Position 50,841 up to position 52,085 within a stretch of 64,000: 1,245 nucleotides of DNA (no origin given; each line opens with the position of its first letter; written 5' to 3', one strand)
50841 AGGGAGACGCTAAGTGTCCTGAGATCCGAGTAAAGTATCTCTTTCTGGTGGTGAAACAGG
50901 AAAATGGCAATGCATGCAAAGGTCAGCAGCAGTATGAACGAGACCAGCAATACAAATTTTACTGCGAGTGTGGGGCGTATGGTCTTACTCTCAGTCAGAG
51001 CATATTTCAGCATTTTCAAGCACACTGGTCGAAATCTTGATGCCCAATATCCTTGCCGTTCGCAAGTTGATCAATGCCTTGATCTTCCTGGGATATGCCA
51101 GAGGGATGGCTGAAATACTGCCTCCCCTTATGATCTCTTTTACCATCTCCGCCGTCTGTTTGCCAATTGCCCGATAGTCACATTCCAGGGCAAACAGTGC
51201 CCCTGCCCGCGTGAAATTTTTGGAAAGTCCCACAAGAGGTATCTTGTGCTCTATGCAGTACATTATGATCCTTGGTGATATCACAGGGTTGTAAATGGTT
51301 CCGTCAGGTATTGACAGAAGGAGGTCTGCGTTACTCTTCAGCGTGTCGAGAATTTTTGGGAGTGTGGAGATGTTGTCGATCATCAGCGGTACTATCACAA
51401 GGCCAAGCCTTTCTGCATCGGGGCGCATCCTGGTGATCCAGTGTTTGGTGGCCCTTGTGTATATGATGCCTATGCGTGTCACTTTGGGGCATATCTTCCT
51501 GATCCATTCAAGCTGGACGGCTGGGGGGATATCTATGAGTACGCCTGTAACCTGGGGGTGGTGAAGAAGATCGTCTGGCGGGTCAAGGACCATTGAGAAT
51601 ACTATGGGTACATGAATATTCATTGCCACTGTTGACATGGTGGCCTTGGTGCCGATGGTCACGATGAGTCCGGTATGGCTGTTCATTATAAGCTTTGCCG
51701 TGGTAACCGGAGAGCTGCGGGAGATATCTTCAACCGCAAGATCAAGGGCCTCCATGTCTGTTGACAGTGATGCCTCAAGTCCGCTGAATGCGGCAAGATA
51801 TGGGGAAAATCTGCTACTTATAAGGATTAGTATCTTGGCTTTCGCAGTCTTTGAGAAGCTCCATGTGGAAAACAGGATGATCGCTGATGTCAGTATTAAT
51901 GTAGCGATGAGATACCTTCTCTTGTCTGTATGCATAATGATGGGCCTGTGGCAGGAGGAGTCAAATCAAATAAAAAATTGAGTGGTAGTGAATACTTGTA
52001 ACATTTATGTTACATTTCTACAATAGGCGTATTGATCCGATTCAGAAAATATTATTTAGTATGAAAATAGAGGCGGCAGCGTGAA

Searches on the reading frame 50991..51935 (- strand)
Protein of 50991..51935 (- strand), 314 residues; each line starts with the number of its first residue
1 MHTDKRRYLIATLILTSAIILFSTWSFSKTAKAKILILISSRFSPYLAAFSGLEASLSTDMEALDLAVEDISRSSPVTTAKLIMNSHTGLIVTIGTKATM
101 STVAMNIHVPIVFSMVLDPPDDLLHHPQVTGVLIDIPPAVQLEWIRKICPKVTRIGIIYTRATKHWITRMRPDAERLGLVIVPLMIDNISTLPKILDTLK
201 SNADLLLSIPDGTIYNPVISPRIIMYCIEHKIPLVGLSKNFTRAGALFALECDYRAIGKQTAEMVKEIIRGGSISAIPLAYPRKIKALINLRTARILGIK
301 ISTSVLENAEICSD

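Call 57: search_protein_families(library=pfam, proteins=[window:50991-51935:-], max_evalue=0.00001)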
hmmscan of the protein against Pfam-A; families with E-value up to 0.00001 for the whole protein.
window:50991-51935:- (314 aa): 1 family
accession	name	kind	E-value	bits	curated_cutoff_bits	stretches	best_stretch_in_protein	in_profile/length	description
PF04392.18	ABC_sub_bind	-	2.2e-30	106.3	25.9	1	76-309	49-289/293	ABC transporter substrate binding protein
